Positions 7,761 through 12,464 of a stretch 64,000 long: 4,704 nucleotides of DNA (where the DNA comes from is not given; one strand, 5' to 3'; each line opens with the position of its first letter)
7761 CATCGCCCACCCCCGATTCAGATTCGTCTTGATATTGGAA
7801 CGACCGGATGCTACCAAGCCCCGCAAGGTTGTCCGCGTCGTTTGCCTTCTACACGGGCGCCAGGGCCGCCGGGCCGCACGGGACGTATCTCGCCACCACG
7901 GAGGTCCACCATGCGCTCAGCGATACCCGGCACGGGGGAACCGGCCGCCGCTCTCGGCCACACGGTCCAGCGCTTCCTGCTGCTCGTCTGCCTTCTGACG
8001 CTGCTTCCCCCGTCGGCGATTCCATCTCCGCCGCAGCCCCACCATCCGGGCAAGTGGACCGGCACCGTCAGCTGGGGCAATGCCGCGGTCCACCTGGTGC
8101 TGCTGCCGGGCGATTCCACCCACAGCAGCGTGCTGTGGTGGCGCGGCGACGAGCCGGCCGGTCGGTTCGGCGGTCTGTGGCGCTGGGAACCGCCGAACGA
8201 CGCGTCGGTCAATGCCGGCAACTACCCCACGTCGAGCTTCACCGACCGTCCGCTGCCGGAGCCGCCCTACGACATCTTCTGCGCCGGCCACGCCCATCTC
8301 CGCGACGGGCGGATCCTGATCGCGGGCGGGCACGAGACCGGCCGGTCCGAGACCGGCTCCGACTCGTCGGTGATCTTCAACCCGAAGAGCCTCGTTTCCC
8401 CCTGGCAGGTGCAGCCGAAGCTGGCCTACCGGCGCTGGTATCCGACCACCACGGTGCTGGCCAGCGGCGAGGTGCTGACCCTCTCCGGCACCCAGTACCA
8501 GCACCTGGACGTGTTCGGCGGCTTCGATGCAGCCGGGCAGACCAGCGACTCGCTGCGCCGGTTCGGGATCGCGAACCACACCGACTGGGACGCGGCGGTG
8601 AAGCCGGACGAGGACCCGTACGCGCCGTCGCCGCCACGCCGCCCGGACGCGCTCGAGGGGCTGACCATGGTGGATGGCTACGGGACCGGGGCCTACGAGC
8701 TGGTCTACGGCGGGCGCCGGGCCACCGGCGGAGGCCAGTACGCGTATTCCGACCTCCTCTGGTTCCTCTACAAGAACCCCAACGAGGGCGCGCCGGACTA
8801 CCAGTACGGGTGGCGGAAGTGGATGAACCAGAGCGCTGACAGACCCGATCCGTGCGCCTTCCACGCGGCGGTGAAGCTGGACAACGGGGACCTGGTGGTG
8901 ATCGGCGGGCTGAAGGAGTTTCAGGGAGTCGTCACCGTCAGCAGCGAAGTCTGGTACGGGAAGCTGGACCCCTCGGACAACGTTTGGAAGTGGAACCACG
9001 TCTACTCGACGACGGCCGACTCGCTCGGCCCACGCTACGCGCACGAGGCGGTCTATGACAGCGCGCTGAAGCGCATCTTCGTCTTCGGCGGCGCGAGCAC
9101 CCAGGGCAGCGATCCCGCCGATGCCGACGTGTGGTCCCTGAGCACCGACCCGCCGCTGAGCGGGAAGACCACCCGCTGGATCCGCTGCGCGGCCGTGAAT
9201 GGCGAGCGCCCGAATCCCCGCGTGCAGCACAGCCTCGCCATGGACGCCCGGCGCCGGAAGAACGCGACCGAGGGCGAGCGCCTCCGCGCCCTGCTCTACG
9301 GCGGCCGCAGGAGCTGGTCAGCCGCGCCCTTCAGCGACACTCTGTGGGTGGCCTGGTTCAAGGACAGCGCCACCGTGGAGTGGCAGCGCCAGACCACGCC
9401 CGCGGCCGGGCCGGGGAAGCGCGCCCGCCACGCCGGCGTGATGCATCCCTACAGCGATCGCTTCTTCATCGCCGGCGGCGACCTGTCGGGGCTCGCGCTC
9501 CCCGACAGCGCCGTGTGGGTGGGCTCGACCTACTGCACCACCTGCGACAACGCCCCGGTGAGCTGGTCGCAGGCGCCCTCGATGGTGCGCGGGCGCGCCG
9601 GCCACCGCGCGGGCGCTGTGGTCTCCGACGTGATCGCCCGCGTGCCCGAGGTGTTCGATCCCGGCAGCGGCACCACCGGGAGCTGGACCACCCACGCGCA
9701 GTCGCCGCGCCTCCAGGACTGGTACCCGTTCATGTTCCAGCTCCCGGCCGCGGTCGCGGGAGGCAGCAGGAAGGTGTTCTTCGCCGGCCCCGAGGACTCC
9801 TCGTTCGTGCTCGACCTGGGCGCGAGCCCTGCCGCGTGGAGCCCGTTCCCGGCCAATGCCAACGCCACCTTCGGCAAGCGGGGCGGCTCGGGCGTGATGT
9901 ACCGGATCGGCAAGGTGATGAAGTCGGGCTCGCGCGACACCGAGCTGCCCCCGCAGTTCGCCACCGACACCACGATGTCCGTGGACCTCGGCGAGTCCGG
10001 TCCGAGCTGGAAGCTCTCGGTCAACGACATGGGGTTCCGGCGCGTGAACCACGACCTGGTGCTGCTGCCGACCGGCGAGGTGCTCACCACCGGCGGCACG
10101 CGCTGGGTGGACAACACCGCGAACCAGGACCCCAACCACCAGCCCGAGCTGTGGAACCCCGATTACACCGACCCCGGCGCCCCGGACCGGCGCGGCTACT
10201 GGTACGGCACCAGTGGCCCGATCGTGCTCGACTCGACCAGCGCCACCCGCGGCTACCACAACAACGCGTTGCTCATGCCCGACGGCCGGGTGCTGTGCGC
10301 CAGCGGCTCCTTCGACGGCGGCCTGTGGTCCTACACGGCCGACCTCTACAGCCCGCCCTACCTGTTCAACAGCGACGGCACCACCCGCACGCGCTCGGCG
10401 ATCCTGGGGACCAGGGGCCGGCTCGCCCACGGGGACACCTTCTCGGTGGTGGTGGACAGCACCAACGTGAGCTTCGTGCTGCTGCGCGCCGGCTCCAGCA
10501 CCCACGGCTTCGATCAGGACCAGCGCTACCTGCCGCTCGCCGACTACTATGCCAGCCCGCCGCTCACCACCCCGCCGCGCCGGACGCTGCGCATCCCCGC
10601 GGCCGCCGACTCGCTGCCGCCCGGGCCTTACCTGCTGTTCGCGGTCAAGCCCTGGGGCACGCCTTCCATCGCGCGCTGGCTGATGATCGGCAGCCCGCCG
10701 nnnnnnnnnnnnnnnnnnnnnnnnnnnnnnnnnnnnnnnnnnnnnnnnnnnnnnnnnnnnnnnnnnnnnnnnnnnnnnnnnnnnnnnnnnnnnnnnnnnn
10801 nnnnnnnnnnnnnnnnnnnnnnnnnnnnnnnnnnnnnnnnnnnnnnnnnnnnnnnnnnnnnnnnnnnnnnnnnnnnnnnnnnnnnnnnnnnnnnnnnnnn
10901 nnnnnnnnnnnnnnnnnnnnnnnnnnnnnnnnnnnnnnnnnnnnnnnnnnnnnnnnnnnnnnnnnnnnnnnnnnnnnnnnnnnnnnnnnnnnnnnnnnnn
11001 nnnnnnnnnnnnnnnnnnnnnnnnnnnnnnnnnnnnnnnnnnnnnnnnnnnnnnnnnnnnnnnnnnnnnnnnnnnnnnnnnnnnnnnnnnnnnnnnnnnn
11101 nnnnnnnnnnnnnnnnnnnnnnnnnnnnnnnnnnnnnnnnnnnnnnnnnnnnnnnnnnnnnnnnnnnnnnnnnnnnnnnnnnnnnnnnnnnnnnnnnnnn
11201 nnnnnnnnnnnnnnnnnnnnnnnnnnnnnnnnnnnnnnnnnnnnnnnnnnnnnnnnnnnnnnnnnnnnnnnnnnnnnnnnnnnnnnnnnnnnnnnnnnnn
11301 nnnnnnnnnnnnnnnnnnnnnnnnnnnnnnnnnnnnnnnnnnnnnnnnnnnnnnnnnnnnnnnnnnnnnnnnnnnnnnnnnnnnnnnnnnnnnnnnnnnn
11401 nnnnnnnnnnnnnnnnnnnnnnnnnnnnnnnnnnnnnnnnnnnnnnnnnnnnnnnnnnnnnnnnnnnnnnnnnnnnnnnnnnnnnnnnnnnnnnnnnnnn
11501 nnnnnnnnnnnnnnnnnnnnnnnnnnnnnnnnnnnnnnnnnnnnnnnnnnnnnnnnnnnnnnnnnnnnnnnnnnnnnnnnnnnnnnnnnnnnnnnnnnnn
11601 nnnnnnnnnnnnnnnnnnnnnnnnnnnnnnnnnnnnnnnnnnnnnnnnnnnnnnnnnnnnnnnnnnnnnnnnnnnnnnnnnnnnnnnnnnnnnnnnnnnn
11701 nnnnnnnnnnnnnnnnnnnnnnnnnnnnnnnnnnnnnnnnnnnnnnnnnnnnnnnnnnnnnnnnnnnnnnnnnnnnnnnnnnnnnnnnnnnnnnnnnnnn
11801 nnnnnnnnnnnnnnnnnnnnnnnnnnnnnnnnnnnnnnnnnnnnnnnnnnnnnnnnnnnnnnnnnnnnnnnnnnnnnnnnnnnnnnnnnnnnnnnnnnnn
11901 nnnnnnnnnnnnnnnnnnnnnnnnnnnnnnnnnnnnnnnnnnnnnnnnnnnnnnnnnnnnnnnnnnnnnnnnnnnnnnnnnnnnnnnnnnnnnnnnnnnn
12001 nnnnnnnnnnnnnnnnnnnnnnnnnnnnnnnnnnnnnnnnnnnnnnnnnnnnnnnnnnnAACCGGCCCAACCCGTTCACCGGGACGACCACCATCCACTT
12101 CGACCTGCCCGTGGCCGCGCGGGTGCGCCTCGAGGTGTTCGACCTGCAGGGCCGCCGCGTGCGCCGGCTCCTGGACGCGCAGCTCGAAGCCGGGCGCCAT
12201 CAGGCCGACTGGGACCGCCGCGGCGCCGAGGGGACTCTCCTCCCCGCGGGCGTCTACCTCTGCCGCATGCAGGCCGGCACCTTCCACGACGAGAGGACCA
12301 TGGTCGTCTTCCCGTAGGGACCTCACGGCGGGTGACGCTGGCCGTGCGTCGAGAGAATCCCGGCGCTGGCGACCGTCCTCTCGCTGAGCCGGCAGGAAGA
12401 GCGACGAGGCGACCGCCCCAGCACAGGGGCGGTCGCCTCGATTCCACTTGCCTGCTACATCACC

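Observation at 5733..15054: Three adjacent giant secreted beta-propeller proteins sharing a T9SS/FlgD-Ig-type C-terminal domain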

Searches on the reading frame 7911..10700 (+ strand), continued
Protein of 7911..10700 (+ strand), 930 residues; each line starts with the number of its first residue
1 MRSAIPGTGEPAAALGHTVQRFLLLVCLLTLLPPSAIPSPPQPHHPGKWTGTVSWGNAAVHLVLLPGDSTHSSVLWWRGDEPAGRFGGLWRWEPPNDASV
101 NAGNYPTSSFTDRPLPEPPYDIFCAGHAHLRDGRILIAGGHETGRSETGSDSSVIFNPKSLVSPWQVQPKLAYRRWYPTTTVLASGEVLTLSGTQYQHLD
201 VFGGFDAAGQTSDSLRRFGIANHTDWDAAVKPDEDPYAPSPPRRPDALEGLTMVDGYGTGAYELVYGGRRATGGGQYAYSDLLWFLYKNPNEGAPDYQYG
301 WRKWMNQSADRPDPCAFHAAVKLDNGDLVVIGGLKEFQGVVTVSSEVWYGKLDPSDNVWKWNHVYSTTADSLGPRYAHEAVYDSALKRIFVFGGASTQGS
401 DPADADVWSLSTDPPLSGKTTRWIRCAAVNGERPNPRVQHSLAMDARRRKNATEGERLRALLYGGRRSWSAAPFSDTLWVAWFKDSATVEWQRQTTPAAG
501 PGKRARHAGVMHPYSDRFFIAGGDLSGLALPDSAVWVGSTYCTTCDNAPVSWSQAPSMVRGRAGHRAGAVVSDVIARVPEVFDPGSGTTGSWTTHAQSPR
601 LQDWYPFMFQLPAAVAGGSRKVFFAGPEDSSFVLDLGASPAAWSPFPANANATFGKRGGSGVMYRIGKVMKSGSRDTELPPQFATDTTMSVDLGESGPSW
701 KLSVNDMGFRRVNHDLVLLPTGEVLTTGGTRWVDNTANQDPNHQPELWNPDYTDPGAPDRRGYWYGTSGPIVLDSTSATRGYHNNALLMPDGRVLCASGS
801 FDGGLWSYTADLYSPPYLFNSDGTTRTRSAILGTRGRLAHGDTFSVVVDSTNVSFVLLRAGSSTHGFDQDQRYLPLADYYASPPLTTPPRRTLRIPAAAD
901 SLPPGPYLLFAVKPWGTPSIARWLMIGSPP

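Call 74: fold_search(model_id=the predicted structure, library=pdb)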
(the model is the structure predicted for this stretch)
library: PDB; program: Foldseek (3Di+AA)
matches with E <= 10: 1067; with E <= 0.001: 228
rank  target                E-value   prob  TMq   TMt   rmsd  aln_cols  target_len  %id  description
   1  6xlr                  5.2e-27  1.00  0.32  0.46  27.9       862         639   16  The 1.23 Angstrom crystal structure of galactose oxidase variant with genetically incorporated Cl2-Tyr272 (released 2021-02-03)
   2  9ndr                  7.5e-27  1.00  0.32  0.46  26.4       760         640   17  The 1.22 Angstrom crystal structure of galactose oxidase variant with genetically incorporated F2-Tyr495 (released 2026-03-11)
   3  2eid                  1.1e-26  1.00  0.32  0.46  27.9       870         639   16  Galactose Oxidase W290G mutant (released 2007-04-24)
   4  8tx5_A                1.3e-26  1.00  0.32  0.46  26.5       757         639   17  Crystal structure of an engineered variant of galactose oxidase, GOaseRd4BB, from Fusarium graminearum (released 2024-07-03)
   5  2wq8                  1.5e-26  1.00  0.31  0.45  26.6       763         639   17  Glycan labelling using engineered variants of galactose oxidase obtained by directed evolution (released 2010-09-01)
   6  9neh                  1.6e-26  1.00  0.32  0.46  26.5       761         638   17  The 1.48 Angstrom crystal structure of galactose oxidase variant with genetically incorporated Cl2-Tyr495 (released 2026-03-11)
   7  8tx6                  1.7e-26  1.00  0.32  0.46  26.4       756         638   17  Crystal structure of an engineered variant of galactose oxidase, GOaseRd7BB, from Fusarium graminearum (released 2024-07-03)
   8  6xlt                  1.8e-26  1.00  0.32  0.45  27.9       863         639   16  The 1.48 Angstrom crystal structure of evolved galactose oxidase variant A3.E7 (released 2021-02-03)
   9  9g43_A                3.4e-26  1.00  0.42  0.63  11.9       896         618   17  Crystal structure of a galactose oxidase from Pseudoarthrobacter siccitolerans (released 2025-07-23)
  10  1gof                  4.9e-26  1.00  0.32  0.46  26.2       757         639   17  NOVEL THIOETHER BOND REVEALED BY A 1.7 ANGSTROMS CRYSTAL STRUCTURE OF GALACTOSE OXIDASE (released 1994-01-31)
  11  1t2x                  8.5e-26  1.00  0.32  0.46  28.1       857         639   16  Glactose oxidase C383S mutant identified by directed evolution (released 2004-05-18)
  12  2eib                  1.4e-25  1.00  0.32  0.46  26.3       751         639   17  Crystal Structure of Galactose Oxidase, W290H mutant (released 2007-04-24)
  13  1k3i                  1.8e-25  1.00  0.32  0.45  27.7       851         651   16  Crystal Structure of the Precursor of Galactose Oxidase (released 2001-11-07)
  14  2eic                  1.8e-25  1.00  0.32  0.45  26.8       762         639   17  Crystal Structure of Galactose Oxidase mutant W290F (released 2007-04-24)
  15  9g8h_A                3.3e-25  1.00  0.32  0.47  26.0       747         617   19  Crystal structure of a galactose oxidase in complex with galactose (released 2025-08-06)
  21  4unm_B                6.8e-23  1.00  0.38  0.57  17.1       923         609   13  Structure of Galactose Oxidase homologue from Streptomyces lividans (released 2015-06-10)
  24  4unm_A                5.1e-22  1.00  0.40  0.60  15.5       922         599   14  Structure of Galactose Oxidase homologue from Streptomyces lividans (released 2015-06-10)
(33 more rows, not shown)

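Call 89: search_protein_families(library=pfam, proteins=[L009:834-2177:+], max_evalue=0.001)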
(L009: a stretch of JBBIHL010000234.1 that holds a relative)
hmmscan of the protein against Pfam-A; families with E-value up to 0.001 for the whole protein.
L009:834-2177:+ (448 aa): 1 family
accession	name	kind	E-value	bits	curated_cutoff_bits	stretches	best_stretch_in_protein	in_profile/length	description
PF00872.24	Transposase_mut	-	3.6e-34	118.7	21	1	60-405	24-366/379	Transposase, Mutator family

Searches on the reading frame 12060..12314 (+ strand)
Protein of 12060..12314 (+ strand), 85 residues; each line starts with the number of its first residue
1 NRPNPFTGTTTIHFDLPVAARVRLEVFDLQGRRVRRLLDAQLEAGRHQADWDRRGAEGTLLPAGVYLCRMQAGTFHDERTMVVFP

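Call 83: search_solved_structures(query=A4, max_evalue=1, show_alignments=2)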
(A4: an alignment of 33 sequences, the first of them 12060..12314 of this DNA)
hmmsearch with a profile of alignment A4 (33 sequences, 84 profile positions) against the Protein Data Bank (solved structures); distinct sequences matched with E-value up to 1: 22.
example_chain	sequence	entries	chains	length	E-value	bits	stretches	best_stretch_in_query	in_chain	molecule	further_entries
7eh9_A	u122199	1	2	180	3.7e-05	26.9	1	22-73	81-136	Basal-body rod modification protein FlgD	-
5hfs_A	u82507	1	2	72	5.5e-05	26.3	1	24-82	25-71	Gingipain R2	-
7bhq_A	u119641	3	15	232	6.3e-05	26.2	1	22-73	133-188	Basal-body rod modification protein FlgD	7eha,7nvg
7pq4_A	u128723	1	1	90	0.00011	25.3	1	24-82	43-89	Arginine-specific cysteine proteinase (Arg-gingipain)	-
5ag9_A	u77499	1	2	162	0.00061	23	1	24-81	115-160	Gingipain R2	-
5ag8_A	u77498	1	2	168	0.0007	22.8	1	24-81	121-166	GINGIPAIN R2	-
3osv_A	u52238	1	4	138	0.0082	19.4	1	14-66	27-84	Flagellar basal-body rod modification protein FlgD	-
3c12_A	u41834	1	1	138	0.014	18.6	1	22-74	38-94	Flagellar protein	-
6za2_A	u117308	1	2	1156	0.016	18.5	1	6-70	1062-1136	Por secretion system protein porU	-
7sqx_A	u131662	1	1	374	0.028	17.7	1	4-42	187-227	Chitin-binding protein CbpD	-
6kaw_A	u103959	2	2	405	0.04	17.2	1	11-68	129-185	CghA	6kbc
9whd_A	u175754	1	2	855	0.085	16.1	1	4-77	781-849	GH167 glycoside hydrolase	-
8glk_D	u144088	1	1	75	0.14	15.4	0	6-81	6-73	Endonuclease I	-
5jvk_A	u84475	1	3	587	0.23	14.8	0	5-80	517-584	Uncharacterized protein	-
5o15_A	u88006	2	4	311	0.25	14.6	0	23-59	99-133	AmbC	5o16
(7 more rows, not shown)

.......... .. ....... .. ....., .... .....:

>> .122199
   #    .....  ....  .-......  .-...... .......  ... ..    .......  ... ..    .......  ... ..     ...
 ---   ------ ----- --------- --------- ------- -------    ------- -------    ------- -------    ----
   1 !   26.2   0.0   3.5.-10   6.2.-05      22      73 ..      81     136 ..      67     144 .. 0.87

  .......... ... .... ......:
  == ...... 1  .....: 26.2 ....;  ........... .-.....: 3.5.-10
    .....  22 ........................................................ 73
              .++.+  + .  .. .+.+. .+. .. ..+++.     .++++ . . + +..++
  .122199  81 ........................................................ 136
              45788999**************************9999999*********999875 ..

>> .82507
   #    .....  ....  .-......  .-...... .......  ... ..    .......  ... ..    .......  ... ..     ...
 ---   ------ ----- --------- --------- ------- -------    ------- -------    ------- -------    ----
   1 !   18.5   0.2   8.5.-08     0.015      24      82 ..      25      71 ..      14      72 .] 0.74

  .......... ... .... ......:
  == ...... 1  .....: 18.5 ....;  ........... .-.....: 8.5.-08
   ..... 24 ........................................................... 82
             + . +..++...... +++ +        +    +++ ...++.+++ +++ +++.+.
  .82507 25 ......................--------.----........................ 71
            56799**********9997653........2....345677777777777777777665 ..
